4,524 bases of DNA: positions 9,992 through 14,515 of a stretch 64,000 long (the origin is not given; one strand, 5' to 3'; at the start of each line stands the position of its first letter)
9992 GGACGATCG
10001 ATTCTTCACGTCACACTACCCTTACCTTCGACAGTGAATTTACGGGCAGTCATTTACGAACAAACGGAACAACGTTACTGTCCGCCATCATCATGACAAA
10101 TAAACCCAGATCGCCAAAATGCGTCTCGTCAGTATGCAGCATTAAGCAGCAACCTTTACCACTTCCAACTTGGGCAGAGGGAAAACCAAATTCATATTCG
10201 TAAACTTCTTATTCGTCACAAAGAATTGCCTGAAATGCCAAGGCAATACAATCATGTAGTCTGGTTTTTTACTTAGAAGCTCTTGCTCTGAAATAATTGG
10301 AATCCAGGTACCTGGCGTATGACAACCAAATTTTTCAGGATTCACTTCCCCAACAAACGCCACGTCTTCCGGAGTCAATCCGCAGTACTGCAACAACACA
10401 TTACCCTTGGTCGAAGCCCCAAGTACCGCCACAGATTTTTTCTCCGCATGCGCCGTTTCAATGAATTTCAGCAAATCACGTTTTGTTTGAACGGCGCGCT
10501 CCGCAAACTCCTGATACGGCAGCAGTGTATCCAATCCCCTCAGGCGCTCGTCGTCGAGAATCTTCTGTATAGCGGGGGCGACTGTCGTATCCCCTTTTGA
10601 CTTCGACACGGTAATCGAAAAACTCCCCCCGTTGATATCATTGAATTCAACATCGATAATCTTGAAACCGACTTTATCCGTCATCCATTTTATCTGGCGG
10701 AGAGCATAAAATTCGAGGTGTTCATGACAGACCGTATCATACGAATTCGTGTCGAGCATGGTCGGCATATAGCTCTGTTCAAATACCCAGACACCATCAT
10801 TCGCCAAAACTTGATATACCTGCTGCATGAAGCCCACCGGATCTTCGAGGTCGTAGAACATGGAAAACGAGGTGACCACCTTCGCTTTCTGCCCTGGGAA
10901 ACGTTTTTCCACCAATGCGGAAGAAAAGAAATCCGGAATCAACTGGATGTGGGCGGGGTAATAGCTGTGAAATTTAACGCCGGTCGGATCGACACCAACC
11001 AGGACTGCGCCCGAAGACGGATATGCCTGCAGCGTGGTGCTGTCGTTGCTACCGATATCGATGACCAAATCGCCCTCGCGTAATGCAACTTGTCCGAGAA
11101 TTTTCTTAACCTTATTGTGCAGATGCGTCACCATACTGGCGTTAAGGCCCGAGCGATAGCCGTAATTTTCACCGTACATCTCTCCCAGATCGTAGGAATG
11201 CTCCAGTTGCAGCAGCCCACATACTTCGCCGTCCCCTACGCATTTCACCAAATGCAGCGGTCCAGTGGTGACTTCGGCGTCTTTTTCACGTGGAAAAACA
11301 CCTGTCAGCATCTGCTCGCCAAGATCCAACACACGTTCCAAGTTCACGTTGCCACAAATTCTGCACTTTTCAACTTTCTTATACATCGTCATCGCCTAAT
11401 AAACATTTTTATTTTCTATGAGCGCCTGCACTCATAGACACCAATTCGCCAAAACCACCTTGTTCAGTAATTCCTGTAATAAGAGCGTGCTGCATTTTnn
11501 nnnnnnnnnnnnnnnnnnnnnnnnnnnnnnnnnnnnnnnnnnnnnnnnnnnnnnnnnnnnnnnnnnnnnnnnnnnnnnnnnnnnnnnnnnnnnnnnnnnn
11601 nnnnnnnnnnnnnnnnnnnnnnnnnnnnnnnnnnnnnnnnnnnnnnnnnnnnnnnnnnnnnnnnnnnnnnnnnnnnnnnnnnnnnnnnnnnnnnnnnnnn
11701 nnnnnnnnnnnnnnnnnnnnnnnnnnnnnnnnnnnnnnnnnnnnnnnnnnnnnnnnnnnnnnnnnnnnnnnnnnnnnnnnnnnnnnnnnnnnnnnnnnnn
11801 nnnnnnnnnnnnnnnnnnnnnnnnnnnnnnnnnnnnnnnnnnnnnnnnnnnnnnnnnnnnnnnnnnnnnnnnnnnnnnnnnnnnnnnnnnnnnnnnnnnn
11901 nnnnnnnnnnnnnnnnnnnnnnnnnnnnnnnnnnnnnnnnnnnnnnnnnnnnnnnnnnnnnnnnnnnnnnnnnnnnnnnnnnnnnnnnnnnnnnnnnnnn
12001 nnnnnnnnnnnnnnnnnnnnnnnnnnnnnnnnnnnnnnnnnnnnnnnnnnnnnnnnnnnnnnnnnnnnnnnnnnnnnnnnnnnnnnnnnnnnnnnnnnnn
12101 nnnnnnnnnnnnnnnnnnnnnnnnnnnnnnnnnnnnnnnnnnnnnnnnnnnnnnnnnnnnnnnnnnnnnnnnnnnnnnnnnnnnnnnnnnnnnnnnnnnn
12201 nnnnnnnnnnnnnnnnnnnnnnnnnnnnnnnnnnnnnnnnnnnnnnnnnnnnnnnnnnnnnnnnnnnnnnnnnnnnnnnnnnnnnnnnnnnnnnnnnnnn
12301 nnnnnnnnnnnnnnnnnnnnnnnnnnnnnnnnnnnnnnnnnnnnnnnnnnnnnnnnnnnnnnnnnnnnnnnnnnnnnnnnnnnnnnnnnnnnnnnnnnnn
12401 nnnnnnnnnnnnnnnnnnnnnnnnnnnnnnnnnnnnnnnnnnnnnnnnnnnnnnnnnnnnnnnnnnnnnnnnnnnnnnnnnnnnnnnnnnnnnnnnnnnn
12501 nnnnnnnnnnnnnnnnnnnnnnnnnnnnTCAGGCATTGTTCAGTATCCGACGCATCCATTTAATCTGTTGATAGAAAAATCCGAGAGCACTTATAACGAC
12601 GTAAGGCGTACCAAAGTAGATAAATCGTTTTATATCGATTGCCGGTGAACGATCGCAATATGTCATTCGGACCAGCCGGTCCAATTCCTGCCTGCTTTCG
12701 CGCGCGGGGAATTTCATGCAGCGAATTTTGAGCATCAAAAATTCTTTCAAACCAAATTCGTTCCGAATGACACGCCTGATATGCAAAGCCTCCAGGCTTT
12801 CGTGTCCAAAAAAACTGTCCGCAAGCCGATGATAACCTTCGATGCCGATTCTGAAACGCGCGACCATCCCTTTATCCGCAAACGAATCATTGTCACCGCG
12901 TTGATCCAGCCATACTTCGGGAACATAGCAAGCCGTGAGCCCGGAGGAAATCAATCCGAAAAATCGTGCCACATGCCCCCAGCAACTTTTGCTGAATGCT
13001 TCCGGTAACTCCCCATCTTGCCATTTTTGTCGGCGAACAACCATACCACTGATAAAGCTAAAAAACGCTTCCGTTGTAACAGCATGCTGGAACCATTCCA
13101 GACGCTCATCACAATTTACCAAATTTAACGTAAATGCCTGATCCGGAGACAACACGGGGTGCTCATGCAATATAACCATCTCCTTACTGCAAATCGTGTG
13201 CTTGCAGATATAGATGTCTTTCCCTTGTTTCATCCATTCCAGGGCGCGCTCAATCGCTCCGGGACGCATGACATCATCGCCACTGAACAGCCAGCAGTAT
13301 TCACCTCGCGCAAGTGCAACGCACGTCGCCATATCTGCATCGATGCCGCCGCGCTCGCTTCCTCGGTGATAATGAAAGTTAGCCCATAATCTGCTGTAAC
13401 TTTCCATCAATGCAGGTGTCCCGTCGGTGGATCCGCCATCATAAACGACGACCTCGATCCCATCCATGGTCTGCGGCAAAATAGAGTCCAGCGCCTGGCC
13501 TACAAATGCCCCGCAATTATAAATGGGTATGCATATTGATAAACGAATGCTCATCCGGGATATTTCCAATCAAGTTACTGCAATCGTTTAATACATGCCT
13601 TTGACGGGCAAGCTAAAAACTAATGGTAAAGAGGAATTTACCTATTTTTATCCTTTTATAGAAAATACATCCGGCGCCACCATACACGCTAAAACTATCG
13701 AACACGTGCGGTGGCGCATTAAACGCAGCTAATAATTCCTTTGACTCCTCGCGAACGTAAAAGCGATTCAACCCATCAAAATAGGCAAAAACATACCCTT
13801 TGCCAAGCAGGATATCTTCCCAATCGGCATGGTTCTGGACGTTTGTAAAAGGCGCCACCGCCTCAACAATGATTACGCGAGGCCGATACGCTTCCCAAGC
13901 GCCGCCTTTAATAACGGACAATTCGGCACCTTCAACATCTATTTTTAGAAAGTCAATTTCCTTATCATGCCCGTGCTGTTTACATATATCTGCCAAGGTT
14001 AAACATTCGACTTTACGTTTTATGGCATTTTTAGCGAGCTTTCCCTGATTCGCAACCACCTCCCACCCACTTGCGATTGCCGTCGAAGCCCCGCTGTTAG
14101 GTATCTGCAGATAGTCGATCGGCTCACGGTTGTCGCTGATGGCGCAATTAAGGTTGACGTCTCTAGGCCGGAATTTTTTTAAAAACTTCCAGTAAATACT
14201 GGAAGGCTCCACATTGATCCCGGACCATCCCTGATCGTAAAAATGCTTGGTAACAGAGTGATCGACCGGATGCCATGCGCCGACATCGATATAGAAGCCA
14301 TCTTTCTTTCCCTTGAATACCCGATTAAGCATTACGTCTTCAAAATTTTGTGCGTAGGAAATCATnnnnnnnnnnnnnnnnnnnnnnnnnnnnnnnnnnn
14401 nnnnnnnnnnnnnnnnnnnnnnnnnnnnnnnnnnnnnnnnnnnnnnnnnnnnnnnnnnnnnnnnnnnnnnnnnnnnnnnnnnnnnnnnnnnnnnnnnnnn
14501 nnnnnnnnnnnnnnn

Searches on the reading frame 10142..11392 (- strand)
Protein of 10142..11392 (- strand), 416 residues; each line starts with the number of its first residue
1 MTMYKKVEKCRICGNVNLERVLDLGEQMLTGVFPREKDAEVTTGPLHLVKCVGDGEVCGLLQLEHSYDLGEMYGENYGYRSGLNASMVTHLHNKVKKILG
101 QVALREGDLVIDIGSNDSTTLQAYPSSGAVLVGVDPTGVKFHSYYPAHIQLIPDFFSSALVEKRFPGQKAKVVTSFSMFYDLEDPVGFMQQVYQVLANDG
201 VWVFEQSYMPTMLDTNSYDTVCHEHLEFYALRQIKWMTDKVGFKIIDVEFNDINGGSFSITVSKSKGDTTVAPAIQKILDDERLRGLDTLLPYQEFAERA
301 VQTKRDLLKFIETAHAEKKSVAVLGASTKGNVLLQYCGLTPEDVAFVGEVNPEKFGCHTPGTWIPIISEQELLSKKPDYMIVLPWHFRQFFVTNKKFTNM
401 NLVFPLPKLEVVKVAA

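Call 28: search_protein_families(library=ncbifam, proteins=[window:10142-11392:-], max_evalue=0.00001)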
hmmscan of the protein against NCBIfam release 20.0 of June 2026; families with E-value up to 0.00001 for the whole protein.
window:10142-11392:- (416 aa): 0 families

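Call 29: search_protein_families(library=pfam, proteins=[window:10142-11392:-], max_evalue=0.0001)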
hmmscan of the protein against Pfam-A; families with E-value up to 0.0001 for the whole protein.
window:10142-11392:- (416 aa): 3 families
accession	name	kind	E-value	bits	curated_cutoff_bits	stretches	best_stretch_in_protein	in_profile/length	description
PF08484.17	Methyltransf_14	-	1.5e-44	152.1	23.5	1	253-407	2-160/160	C-methyltransferase C-terminal domain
PF08421.16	Methyltransf_13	-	1.2e-15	57.8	31.3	1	10-73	1-62/62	Putative zinc binding domain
PF13489.12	Methyltransf_23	-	5e-13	49.5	27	1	95-247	9-163/164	Methyltransferase domain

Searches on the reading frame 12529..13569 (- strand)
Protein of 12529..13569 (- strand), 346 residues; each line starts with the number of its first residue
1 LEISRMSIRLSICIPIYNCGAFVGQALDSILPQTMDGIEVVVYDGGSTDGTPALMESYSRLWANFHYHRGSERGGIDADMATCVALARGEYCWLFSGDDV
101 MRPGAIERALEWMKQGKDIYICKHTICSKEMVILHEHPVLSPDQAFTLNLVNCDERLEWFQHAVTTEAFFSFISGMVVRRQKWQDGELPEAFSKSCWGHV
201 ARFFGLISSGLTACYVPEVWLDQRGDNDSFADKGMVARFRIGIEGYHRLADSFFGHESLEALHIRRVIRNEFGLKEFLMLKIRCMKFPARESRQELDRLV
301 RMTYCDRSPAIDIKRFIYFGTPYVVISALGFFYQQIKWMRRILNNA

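Call 29: search_protein_families(library=pfam, proteins=[window:12529-13569:-], max_evalue=0.0001)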
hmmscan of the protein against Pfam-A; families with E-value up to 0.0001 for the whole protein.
window:12529-13569:- (346 aa): 1 family
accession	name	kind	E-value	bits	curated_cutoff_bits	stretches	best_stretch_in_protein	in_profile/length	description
PF00535.33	Glycos_transf_2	-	9.4e-25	87.9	23.3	1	11-135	1-126/168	Glycosyl transferase family 2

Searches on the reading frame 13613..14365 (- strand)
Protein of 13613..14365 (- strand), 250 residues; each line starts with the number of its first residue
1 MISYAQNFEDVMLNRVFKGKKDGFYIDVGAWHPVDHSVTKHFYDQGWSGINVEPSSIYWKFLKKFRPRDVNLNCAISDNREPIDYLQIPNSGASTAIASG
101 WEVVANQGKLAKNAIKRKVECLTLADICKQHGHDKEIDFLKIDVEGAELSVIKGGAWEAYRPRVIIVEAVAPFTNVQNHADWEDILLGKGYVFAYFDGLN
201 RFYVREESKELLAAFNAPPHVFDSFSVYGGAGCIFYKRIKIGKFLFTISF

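Call 29: search_protein_families(library=pfam, proteins=[window:13613-14365:-], max_evalue=0.0001)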
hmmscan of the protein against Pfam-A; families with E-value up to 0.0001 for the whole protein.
window:13613-14365:- (250 aa): 1 family
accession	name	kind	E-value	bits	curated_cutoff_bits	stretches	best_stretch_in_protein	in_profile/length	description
PF05050.19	Methyltransf_21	-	1.1e-26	94.5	22.7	1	27-193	1-173/173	Methyltransferase FkbM domain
